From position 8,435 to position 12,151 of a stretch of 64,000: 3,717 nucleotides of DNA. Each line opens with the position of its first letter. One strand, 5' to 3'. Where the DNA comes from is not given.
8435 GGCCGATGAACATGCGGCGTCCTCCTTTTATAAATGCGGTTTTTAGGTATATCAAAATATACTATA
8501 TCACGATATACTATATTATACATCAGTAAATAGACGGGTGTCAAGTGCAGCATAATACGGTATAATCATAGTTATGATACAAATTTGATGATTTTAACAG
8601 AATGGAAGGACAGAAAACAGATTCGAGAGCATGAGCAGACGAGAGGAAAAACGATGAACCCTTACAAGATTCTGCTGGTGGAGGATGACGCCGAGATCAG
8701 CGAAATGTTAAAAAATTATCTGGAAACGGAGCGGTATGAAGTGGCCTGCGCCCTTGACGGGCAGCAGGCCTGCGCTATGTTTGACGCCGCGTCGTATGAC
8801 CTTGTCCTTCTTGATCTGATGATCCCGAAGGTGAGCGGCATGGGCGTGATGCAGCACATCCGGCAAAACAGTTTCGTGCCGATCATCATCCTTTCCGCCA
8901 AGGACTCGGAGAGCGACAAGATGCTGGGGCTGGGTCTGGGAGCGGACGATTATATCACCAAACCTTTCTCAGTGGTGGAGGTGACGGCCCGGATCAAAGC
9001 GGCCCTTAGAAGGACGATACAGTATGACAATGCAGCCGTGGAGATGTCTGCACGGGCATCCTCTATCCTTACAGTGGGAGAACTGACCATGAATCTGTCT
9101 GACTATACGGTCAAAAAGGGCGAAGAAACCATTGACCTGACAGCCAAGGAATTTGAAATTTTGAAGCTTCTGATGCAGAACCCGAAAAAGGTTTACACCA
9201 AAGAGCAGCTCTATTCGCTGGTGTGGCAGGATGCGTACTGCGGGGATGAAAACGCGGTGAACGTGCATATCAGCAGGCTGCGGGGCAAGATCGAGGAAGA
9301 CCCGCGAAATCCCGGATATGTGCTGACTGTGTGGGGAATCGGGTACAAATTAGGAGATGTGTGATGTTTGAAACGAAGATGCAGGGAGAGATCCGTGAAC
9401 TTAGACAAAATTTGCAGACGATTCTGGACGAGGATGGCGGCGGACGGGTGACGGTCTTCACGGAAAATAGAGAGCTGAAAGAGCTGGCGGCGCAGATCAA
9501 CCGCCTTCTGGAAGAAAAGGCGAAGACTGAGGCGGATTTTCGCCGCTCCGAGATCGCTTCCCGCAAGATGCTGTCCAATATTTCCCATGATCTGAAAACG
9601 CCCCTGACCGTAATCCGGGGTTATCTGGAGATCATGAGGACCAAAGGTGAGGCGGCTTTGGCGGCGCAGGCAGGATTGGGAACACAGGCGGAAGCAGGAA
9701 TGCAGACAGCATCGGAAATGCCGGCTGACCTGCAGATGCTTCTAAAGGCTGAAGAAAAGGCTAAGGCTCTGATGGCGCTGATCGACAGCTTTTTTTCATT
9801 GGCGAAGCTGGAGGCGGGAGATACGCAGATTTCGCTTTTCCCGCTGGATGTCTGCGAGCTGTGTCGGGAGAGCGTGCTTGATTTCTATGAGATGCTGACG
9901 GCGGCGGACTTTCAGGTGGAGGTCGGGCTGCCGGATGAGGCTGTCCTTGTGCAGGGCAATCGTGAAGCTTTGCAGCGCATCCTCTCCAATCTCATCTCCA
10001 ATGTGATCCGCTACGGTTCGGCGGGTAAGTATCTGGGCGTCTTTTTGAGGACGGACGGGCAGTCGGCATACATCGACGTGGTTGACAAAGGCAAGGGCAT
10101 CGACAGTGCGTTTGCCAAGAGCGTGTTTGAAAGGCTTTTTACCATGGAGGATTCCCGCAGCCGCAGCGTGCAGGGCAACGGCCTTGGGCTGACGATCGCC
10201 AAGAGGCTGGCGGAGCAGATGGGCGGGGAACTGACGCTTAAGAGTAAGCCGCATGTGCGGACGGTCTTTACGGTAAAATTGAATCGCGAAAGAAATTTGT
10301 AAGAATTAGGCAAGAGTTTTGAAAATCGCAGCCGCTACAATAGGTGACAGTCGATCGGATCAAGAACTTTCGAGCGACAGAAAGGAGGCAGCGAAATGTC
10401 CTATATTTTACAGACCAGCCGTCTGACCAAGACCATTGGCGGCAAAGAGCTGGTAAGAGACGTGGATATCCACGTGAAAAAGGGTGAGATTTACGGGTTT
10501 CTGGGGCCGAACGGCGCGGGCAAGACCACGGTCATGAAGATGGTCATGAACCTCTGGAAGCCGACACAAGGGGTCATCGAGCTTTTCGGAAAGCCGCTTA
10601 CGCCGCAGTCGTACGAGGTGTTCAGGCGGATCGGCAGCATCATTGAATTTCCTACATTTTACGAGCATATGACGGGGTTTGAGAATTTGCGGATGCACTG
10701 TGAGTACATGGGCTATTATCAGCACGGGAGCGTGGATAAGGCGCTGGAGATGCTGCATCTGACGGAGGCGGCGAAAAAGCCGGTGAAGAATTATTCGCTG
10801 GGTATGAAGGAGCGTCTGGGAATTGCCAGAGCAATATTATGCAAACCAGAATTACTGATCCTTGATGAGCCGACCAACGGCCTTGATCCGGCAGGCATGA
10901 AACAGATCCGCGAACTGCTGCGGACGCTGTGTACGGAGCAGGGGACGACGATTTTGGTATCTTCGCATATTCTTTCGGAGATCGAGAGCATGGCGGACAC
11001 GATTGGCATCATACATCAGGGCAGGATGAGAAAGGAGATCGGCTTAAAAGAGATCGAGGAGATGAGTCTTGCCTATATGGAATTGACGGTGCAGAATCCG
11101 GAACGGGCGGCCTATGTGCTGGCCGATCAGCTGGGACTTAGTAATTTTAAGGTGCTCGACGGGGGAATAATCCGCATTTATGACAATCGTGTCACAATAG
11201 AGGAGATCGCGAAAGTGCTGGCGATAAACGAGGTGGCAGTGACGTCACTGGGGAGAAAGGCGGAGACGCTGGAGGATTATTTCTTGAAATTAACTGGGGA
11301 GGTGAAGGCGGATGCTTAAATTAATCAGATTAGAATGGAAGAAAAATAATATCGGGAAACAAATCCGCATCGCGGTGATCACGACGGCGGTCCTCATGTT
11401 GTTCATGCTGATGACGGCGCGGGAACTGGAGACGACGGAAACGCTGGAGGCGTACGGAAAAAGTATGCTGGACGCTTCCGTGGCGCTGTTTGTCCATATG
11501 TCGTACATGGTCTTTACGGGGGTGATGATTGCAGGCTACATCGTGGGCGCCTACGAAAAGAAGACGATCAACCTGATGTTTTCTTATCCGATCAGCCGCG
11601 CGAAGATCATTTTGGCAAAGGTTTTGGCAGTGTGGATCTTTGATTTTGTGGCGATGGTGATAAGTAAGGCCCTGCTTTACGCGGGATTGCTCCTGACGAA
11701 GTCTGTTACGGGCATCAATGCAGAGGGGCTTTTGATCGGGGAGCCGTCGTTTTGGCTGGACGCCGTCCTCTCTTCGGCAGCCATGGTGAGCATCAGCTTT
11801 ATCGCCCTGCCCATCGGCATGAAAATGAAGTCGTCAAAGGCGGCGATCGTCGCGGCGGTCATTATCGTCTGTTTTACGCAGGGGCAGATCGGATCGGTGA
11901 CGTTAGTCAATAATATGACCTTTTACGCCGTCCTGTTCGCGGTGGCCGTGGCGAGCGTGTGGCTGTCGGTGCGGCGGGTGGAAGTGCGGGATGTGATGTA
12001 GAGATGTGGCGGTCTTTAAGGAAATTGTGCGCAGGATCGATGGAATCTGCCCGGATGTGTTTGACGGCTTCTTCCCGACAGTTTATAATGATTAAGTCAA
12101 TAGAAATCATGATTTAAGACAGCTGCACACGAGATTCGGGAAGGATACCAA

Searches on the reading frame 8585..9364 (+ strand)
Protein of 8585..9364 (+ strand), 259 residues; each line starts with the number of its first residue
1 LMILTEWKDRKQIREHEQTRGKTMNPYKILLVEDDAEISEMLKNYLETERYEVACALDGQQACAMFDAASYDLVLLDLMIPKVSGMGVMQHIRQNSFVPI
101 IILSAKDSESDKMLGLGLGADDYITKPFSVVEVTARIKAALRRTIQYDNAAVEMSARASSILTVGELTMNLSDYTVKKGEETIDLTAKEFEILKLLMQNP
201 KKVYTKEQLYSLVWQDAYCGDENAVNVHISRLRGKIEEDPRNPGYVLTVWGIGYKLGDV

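Call 47: search_protein_families(library=pfam, proteins=[window:8585-9364:+], max_evalue=0.00001)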
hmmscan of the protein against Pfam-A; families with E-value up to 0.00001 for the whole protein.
window:8585-9364:+ (259 aa): 2 families
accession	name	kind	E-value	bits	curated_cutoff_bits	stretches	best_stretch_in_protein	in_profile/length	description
PF00486.34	Trans_reg_C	-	1.7e-28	98.9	26.2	1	181-256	2-77/77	Transcriptional regulatory protein, C terminal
PF00072.30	Response_reg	-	6.4e-27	94.4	30.2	1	29-137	1-110/111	Response regulator receiver domain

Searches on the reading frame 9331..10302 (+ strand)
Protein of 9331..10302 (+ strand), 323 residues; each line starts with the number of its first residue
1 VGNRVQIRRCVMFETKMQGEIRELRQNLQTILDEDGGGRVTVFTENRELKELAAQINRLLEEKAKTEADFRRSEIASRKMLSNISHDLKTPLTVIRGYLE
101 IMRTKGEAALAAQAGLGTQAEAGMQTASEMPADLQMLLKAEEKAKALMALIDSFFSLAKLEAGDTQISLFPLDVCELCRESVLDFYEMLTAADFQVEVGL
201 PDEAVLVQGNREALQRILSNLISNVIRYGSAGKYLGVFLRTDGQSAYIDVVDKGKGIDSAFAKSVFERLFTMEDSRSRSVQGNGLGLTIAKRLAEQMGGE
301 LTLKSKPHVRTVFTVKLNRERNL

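Call 47: search_protein_families(library=pfam, proteins=[window:9331-10302:+], max_evalue=0.00001)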
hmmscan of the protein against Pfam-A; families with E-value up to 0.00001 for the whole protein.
window:9331-10302:+ (323 aa): 2 families
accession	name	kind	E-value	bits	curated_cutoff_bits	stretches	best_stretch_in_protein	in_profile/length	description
PF02518.31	HATPase_c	-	2.7e-23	83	26.4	1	210-319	2-109/111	Histidine kinase-, DNA gyrase B-, and HSP90-like ATPase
PF00512.31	HisKA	-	1.1e-11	45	26.9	1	78-163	3-66/66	His Kinase A (phospho-acceptor) domain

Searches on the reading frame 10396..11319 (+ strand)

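Call 47: search_protein_families(library=pfam, proteins=[window:10396-11319:+], max_evalue=0.00001)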
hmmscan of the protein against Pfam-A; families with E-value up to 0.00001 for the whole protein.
window:10396-11319:+ (307 aa): 2 families
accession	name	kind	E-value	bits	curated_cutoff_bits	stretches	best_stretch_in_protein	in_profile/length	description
PF00005.33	ABC_tran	-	1.6e-32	113.4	25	1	21-161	2-137/137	ABC transporter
PF13304.12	AAA_21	-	3.8e-14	53.9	27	1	119-194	224-301/304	AAA domain, putative AbiEii toxin, Type IV TA system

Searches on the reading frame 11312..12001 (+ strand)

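Call 47: search_protein_families(library=pfam, proteins=[window:11312-12001:+], max_evalue=0.00001)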
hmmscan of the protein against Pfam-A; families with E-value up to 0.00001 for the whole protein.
window:11312-12001:+ (229 aa): 1 family
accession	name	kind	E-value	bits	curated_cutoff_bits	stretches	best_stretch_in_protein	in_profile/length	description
PF12730.13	ABC2_membrane_4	-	9.3e-08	32.7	27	1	4-186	1-176/179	ABC-2 family transporter protein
